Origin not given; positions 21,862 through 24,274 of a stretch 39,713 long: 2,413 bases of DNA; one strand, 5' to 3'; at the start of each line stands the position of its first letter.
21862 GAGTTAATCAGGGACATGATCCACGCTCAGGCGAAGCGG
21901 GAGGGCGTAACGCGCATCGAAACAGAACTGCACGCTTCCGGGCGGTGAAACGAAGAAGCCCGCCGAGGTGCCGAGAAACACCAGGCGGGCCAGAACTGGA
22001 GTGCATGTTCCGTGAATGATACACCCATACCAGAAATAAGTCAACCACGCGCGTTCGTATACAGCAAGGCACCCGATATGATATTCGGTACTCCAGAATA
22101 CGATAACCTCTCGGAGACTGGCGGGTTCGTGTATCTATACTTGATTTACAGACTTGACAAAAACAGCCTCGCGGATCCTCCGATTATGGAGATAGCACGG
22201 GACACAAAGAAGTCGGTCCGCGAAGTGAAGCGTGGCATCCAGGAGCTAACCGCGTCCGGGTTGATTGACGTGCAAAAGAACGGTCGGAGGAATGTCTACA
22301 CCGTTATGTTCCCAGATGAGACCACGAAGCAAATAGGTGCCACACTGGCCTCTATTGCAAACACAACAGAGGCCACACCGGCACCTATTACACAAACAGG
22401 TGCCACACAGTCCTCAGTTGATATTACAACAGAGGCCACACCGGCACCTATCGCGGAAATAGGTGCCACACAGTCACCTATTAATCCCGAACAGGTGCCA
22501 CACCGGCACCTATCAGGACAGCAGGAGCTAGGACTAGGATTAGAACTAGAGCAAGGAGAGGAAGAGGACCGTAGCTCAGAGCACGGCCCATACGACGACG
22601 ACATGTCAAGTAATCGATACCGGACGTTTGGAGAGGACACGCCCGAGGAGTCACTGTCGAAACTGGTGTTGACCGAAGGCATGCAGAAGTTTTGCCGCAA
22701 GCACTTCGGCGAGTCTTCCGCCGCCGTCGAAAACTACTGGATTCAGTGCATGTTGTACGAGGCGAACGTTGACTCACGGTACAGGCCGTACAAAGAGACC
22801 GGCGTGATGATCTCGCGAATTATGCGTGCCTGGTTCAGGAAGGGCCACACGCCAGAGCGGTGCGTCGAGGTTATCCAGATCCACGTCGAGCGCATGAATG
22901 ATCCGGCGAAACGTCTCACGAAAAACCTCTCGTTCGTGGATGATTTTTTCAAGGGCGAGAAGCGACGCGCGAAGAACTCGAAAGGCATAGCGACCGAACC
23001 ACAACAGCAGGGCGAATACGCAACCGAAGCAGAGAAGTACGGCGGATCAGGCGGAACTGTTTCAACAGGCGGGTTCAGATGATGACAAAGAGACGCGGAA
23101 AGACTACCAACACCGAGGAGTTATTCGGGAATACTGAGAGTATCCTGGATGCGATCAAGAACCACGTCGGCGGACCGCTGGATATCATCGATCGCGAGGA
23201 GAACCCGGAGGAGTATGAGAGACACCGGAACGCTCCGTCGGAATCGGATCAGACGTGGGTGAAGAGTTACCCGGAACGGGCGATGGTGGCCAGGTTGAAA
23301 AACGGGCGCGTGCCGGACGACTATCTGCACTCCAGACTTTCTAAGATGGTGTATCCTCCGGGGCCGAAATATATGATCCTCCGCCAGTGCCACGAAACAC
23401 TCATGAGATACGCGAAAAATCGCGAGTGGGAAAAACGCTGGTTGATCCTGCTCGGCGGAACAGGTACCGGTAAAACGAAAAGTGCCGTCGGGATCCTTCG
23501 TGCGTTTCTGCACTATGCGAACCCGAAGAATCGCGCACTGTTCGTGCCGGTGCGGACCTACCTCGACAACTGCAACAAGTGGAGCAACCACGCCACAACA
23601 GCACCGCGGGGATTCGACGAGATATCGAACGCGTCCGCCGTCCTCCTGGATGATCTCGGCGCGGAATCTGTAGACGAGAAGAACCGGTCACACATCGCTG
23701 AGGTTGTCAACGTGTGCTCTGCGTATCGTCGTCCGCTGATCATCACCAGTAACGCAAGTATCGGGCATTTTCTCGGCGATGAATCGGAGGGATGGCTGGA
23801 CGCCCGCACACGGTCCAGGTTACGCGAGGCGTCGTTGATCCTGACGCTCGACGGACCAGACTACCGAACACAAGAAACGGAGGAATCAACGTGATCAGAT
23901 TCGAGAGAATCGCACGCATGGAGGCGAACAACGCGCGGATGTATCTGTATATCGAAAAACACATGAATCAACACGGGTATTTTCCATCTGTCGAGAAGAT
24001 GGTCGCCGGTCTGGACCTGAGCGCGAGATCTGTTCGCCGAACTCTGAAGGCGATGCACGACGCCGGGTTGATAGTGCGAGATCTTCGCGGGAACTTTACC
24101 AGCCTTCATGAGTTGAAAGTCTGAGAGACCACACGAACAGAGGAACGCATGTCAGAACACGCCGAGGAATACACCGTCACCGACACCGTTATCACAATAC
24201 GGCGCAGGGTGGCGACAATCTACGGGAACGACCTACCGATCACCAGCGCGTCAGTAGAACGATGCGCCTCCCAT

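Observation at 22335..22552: Iteron array plus a CTAG-rich AT patch inside the initiator gene: a lambda-O-style internal origin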

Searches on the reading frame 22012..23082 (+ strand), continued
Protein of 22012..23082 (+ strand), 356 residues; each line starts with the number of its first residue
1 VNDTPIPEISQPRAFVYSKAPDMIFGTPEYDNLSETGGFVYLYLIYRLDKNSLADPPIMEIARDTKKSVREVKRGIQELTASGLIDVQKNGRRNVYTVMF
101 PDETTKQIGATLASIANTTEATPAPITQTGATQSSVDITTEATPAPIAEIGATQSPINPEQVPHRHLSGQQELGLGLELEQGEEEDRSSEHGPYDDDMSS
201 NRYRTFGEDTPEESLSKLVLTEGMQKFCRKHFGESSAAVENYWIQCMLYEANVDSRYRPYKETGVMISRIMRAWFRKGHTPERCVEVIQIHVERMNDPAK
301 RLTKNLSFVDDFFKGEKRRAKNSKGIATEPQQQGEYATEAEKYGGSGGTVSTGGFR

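Call 99: fold_search(model_id=the predicted structure, library=viral)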
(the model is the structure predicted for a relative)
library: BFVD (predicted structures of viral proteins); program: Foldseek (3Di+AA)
matches with E <= 10: 952; with E <= 0.001: 72
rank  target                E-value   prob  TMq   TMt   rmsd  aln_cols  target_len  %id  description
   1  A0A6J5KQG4            7.5e-07  1.00  0.20  0.22  23.7       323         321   15  Helix-turn-helix domain containing protein [uncultured Caudovirales phage]
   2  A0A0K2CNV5            2.4e-06  1.00  0.21  0.21  22.7       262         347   17  Putative replicon initiation protein [Brevibacillus phage SecTim467]
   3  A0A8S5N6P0            6.1e-06  1.00  0.24  0.34  28.5       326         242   13  Helix-turn-helix domain protein [Myoviridae sp. ctsip2]
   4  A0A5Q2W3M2            9.8e-06  1.00  0.20  0.23  29.4       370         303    9  (no name in the UniProt tables at hand)
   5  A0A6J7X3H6            1.4e-05  1.00  0.25  0.31  24.3       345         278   12  Helix-turn-helix domain containing protein [uncultured Caudovirales phage]
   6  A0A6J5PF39            1.7e-05  1.00  0.22  0.31  24.5       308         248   15  Helix-turn-helix domain containing protein [uncultured Caudovirales phage]
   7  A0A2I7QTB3            2.1e-05  1.00  0.21  0.34  26.5       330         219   13  (no name in the UniProt tables at hand)
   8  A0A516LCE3            2.7e-05  1.00  0.22  0.23  30.8       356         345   15  (no name in the UniProt tables at hand)
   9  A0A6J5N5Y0            3.0e-05  1.00  0.20  0.17  20.8       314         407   15  Helix-turn-helix domain containing protein [uncultured Caudovirales phage]
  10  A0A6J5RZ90            3.2e-05  1.00  0.19  0.23  27.4       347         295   14  Helix-turn-helix domain containing protein [uncultured Caudovirales phage]
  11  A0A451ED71            3.2e-05  1.00  0.22  0.23  25.4       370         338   14  (no name in the UniProt tables at hand)
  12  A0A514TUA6            3.8e-05  1.00  0.19  0.28  23.1       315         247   13  Phage conserved hypothetical protein C-terminal domain-containing protein [Aeromonas phage 4_D05]
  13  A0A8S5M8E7            4.2e-05  1.00  0.19  0.57  10.2       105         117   23  Firmicute plasmid replication protein (RepL) [Siphoviridae sp. ctGkF12]
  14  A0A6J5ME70            4.2e-05  1.00  0.18  0.20  31.8       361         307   13  Helix-turn-helix domain containing protein [uncultured Caudovirales phage]
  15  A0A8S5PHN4            4.7e-05  0.99  0.17  0.18  33.2       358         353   13  Replisome organizer [Siphoviridae sp. ctmP19]
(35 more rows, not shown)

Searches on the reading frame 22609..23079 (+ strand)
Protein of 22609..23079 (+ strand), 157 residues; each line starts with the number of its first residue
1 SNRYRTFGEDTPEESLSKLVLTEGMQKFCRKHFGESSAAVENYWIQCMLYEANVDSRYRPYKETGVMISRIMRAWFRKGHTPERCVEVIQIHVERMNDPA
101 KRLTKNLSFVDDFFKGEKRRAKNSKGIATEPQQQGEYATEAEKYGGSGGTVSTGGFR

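Call 44: find_homologous_proteins(query=A2, max_evalue=0.01)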
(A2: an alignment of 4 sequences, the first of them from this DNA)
Query A2 (4 sequences) (157 aa, profile of the alignment): 1 proteins with E <= 0.01 among 762 candidates.
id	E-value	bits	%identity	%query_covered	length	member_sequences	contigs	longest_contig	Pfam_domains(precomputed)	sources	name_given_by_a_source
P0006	1.4e-58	215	27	87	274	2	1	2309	PF13730.13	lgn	-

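Call 45: search_solved_structures(query=A2, max_evalue=1)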
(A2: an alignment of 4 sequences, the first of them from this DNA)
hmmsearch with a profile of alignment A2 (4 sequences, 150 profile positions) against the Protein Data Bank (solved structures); distinct sequences matched with E-value up to 1: 1.
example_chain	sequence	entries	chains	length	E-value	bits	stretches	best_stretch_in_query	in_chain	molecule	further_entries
9ijj_4Z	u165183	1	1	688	0.0059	19.9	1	22-93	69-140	G protein-coupled receptor kinase 3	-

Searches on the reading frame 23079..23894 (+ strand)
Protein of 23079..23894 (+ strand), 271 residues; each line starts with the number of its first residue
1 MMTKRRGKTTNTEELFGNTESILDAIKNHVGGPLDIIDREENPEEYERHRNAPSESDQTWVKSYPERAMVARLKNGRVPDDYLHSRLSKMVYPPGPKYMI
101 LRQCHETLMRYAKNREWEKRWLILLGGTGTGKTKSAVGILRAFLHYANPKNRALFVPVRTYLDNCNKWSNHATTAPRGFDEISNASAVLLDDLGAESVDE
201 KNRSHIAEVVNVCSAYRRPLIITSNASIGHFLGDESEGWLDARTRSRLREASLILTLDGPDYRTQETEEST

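Call 6: search_protein_families(library=pfam, proteins=[window:23079-23894:+], max_evalue=0.1)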
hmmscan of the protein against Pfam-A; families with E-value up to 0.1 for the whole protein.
window:23079-23894:+ (271 aa): 5 families
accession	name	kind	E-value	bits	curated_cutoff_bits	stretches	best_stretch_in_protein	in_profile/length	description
PF01695.23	IstB_IS21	-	6.5e-07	29.5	24.1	1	119-268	92-236/238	IstB-like ATP binding protein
PF20720.3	nSTAND3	-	0.0002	21.6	27.2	1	112-237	10-123/155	Novel STAND NTPase 3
PF00910.28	RNA_helicase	-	0.014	16.3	21.5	1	123-220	2-82/105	RNA helicase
PF13245.12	AAA_19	-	0.019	15.6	25.1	1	114-148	6-40/134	AAA domain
PF22053.2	DUF6938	-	0.071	13.1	27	1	102-171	23-89/236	Domain of unknown function (DUF6938)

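Call 7: search_protein_families(library=phrogs, proteins=[window:23079-23894:+], max_evalue=0.01)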
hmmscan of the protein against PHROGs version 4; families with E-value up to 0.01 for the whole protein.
window:23079-23894:+ (271 aa): 3 families
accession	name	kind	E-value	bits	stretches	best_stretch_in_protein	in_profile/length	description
phrog_50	-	DNA, RNA and nucleotide metabolism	1.5e-22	81.4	1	64-267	316-514/570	DnaC-like helicase loader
phrog_3277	-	DNA, RNA and nucleotide metabolism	4.6e-17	63.4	1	118-269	9-159/168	DnaC-like helicase loader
phrog_26922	-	DNA, RNA and nucleotide metabolism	7.5e-05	24.3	1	181-266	8-89/92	DnaC-like helicase loader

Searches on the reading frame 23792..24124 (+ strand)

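Call 6: search_protein_families(library=pfam, proteins=[window:23792-24124:+], max_evalue=0.1)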
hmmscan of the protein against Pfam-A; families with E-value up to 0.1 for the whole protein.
window:23792-24124:+ (110 aa): 8 families
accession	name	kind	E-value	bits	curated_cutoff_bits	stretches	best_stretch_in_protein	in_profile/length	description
PF13730.12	HTH_36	-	9.5e-06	25.8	25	1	48-94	8-55/55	Helix-turn-helix domain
PF01726.22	LexA_DNA_bind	-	3e-05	24.1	23.7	1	51-97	12-59/65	LexA DNA binding domain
PF08220.18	HTH_DeoR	-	0.00038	20.6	21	1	54-97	5-47/57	DeoR-like helix-turn-helix domain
PF08461.16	HTH_12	-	0.0021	18.4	21.4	1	73-99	27-53/66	Ribonuclease R winged-helix domain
PF07848.18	PaaX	-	0.01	16.5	24.8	1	69-108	28-66/70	PaaX-like protein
PF03428.19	RP-C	-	0.014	15.7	24.4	1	64-96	71-103/175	Replication protein C N-terminal domain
PF21984.2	DnaD_N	-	0.066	13.9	27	1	46-95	17-66/101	DnaD N-terminal domain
PF12840.13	HTH_20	-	0.087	13.3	27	0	67-95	21-49/51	Helix-turn-helix domain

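Call 7: search_protein_families(library=phrogs, proteins=[window:23792-24124:+], max_evalue=0.01)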
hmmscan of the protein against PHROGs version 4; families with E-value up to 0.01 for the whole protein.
window:23792-24124:+ (110 aa): 6 families
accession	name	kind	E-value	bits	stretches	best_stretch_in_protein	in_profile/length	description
phrog_3502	-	unknown function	0.00012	23.1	1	48-97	54-104/131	-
phrog_270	-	DNA, RNA and nucleotide metabolism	0.0012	19.3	1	43-100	45-103/383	replication initiation protein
phrog_428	-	DNA, RNA and nucleotide metabolism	0.0014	18.9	1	45-101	105-164/455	replication initiation protein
phrog_8102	-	DNA, RNA and nucleotide metabolism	0.0014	18.8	1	43-100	32-94/337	replication initiation protein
phrog_345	-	DNA, RNA and nucleotide metabolism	0.003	18.3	1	50-103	52-107/297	replication initiation O-like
phrog_678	-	DNA, RNA and nucleotide metabolism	0.0086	16.7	1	41-99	46-120/346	replication initiation O-like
